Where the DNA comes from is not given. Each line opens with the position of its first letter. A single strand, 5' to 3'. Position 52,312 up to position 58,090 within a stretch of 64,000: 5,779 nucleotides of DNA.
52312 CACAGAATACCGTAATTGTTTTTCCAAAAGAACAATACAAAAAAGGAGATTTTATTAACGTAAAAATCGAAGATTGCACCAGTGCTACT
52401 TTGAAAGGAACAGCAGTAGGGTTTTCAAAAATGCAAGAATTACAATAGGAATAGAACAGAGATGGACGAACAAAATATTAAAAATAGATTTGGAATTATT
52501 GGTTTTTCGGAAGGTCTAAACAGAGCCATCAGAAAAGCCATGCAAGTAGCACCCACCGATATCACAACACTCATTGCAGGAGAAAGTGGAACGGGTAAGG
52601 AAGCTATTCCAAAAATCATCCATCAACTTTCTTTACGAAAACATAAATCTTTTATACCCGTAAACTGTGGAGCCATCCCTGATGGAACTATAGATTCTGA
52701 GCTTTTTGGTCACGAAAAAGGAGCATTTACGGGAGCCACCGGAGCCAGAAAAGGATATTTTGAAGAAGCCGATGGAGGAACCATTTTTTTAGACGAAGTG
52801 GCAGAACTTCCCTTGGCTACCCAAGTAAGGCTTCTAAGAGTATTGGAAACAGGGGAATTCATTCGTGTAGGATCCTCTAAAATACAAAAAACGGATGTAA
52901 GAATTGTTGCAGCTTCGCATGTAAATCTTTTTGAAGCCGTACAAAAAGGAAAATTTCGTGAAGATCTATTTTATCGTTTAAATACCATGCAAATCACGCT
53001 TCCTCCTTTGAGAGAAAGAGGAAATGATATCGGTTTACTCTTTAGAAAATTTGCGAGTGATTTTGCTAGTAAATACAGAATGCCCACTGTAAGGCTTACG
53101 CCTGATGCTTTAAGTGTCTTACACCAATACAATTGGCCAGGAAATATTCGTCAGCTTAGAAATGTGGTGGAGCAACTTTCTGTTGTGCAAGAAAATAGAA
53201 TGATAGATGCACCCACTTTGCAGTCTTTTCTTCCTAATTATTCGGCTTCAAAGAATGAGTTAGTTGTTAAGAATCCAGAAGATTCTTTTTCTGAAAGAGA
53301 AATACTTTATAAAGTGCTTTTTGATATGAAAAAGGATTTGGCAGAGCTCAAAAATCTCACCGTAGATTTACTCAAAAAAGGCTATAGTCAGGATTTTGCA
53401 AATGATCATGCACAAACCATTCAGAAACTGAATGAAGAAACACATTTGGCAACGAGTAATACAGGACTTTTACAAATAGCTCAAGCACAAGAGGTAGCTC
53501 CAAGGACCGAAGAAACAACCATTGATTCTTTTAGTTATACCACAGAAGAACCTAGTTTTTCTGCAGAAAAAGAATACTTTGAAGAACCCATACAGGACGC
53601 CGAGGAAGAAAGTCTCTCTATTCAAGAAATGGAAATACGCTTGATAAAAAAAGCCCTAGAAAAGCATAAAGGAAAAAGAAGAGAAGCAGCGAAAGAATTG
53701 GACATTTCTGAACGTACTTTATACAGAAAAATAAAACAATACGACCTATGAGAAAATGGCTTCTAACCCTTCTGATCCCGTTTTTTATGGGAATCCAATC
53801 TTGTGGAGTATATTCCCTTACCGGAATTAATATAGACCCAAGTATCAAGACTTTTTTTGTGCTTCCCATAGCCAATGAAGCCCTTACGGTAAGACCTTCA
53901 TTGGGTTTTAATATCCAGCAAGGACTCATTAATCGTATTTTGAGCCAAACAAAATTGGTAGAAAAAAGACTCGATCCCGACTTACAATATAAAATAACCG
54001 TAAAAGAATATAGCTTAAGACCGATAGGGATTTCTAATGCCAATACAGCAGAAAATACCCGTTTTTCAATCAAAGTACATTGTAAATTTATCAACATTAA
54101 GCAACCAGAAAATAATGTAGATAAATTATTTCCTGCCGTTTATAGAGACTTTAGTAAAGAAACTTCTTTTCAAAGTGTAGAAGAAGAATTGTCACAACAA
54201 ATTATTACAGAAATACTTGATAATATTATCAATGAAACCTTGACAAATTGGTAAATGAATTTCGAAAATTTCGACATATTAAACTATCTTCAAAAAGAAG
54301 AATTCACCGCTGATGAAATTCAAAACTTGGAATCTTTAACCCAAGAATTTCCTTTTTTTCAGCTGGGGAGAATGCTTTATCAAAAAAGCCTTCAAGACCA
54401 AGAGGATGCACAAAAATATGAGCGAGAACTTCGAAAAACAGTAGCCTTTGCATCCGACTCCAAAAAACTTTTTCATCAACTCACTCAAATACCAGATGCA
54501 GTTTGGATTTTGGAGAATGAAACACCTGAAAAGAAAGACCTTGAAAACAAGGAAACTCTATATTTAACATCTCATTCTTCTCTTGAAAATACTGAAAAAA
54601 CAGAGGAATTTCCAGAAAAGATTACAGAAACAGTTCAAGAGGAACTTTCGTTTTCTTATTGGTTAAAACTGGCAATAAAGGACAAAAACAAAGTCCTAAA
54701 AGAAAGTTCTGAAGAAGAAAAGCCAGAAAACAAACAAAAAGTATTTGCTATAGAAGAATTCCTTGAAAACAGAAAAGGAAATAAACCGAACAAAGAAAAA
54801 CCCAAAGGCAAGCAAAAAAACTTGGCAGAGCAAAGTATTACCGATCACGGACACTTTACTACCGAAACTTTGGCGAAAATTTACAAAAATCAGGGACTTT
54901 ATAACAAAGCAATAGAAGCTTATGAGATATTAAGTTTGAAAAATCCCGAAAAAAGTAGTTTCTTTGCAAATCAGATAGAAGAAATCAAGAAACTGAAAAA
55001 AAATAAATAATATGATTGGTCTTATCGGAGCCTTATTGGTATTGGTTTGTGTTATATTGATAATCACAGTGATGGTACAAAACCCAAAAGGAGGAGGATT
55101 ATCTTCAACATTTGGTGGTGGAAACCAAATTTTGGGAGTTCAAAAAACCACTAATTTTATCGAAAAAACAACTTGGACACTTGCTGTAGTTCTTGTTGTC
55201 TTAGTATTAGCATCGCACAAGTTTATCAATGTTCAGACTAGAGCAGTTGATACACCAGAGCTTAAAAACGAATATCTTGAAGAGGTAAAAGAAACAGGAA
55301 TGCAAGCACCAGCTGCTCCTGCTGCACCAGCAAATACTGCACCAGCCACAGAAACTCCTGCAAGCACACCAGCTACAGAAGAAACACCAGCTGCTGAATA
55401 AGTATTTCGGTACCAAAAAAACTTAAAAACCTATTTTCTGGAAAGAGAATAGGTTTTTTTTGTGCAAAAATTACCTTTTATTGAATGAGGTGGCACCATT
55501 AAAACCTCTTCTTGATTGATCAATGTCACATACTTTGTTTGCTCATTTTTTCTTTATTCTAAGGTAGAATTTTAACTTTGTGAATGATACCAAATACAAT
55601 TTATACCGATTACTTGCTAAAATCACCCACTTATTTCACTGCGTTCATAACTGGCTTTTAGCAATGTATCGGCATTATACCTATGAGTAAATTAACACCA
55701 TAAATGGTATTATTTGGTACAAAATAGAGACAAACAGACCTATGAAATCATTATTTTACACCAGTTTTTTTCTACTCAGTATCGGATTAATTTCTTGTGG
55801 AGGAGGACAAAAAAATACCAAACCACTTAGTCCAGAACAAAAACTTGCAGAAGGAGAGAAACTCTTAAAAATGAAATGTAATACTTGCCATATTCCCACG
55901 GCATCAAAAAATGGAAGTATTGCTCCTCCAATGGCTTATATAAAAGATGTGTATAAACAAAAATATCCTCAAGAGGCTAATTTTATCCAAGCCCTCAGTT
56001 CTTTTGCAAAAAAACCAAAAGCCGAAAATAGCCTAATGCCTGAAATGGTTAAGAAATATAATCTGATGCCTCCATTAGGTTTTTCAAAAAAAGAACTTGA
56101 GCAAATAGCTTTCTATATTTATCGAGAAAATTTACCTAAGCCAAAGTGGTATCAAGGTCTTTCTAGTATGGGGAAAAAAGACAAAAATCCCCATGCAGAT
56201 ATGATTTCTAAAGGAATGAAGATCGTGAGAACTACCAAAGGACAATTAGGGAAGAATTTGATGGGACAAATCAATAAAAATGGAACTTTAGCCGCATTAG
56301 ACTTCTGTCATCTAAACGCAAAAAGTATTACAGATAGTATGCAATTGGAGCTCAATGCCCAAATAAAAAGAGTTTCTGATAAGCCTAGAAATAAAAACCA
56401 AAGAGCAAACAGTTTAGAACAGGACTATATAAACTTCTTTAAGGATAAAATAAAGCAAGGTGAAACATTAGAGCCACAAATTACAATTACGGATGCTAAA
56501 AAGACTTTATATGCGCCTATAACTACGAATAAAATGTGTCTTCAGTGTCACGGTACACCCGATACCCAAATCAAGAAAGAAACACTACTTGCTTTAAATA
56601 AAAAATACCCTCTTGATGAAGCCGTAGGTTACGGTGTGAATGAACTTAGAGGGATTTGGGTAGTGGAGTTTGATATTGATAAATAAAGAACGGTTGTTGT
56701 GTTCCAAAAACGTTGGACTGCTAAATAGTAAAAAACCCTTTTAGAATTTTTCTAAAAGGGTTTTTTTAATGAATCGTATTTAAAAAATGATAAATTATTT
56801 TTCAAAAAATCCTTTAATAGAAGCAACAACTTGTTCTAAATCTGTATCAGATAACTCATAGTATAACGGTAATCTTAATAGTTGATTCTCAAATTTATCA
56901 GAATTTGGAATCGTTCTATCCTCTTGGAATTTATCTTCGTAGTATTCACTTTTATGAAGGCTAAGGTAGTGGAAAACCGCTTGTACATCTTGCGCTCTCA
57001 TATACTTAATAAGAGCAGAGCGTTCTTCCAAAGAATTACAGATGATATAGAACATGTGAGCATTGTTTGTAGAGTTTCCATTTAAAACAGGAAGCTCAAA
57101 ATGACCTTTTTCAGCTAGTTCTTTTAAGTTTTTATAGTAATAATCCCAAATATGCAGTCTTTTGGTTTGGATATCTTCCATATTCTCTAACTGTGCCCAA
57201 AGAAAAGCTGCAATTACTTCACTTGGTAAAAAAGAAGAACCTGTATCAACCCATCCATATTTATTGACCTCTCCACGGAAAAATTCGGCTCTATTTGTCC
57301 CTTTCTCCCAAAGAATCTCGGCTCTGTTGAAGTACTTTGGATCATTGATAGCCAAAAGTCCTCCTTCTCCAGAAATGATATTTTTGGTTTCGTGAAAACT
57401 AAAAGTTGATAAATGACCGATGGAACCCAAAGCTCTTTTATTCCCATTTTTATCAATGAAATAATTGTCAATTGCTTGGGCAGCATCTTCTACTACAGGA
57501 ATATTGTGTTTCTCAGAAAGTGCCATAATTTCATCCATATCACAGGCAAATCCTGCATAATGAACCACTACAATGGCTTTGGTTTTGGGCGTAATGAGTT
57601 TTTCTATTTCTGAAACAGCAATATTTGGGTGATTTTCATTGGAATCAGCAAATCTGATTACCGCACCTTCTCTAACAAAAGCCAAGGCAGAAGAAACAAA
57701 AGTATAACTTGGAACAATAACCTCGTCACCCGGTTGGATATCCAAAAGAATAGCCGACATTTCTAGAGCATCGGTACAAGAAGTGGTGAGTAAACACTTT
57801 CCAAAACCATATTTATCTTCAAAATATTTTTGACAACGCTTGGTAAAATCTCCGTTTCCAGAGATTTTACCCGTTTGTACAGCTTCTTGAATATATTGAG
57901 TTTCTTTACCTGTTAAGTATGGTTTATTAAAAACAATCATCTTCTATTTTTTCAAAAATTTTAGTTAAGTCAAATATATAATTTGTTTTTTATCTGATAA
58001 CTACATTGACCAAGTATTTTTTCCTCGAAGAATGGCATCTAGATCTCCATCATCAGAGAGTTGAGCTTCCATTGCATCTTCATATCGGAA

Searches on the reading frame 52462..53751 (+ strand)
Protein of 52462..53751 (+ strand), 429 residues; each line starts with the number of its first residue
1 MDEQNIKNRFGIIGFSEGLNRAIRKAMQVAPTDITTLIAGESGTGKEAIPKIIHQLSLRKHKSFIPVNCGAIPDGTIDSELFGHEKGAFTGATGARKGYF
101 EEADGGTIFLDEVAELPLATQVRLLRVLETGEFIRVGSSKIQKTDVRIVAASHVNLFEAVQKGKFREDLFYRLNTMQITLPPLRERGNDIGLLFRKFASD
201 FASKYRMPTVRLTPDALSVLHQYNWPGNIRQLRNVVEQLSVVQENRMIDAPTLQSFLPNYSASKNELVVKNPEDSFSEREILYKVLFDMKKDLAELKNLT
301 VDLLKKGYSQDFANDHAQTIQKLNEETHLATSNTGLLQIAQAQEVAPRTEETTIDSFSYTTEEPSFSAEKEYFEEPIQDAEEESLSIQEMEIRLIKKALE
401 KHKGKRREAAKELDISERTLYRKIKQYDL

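Call 85: search_protein_families(library=pfam, proteins=[window:52462-53751:+], max_evalue=0.0001)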
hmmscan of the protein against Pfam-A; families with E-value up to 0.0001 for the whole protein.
window:52462-53751:+ (429 aa): 5 families
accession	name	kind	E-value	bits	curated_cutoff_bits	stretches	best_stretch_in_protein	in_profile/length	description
PF00158.32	Sigma54_activat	-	2e-66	223.3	20.2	1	12-178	1-167/168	Sigma-54 interaction domain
PF25601.1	AAA_lid_14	-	3.5e-21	75.2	27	1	184-264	1-81/87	AAA+ ATPase lid domain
PF14532.12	Sigma54_activ_2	-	3.6e-14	53.6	25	1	28-183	16-138/138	Sigma-54 interaction domain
PF02954.25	HTH_8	-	3.4e-12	46.3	22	1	388-427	3-42/42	Bacterial regulatory protein, Fis family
PF18024.7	HTH_50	-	3.6e-05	23.8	27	1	387-429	8-49/50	Helix-turn-helix domain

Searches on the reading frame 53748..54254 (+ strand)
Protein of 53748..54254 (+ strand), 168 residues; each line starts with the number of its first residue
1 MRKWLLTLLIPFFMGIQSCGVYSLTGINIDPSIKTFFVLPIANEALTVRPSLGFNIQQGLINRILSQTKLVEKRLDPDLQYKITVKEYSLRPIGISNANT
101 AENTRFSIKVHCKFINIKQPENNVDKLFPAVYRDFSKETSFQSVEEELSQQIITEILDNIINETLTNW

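Call 85: search_protein_families(library=pfam, proteins=[window:53748-54254:+], max_evalue=0.0001)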
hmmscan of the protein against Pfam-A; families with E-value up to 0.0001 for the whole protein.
window:53748-54254:+ (168 aa): 1 family
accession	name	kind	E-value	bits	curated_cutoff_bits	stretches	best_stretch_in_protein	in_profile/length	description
PF04390.17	LptE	-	1.9e-06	29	23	1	34-162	2-116/118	Lipopolysaccharide-assembly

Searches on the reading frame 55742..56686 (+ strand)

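Call 86: search_protein_families(library=pfam, proteins=[window:55742-56686:+], max_evalue=0.0001)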
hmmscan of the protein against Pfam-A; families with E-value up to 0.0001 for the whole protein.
window:55742-56686:+ (314 aa): 3 families
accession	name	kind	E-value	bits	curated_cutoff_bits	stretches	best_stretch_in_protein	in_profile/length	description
PF11845.13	Tll0287-like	-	8.6e-21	75.3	24.1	1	151-309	11-142/144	Tll0287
PF13442.11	Cytochrome_CBB3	-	1.1e-06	29.3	27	0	34-125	2-67/68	Cytochrome C oxidase, cbb3-type, subunit III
PF00034.26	Cytochrom_C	-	5.9e-06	28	21.3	0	36-126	2-86/90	Cytochrome c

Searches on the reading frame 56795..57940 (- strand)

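Call 86: search_protein_families(library=pfam, proteins=[window:56795-57940:-], max_evalue=0.0001)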
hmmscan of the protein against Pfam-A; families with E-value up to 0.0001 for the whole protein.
window:56795-57940:- (381 aa): 3 families
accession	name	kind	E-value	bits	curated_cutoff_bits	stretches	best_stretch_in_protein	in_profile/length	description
PF01041.23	DegT_DnrJ_EryC1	-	6.3e-84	282.7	19.8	1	10-375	4-359/360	DegT/DnrJ/EryC1/StrS aminotransferase family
PF00155.27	Aminotran_1_2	-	2.2e-07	30.8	19.7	1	18-154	33-187/361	Aminotransferase class I and II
PF00266.25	Aminotran_5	-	5.7e-07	29.3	21.5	1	50-163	65-186/371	Aminotransferase class-V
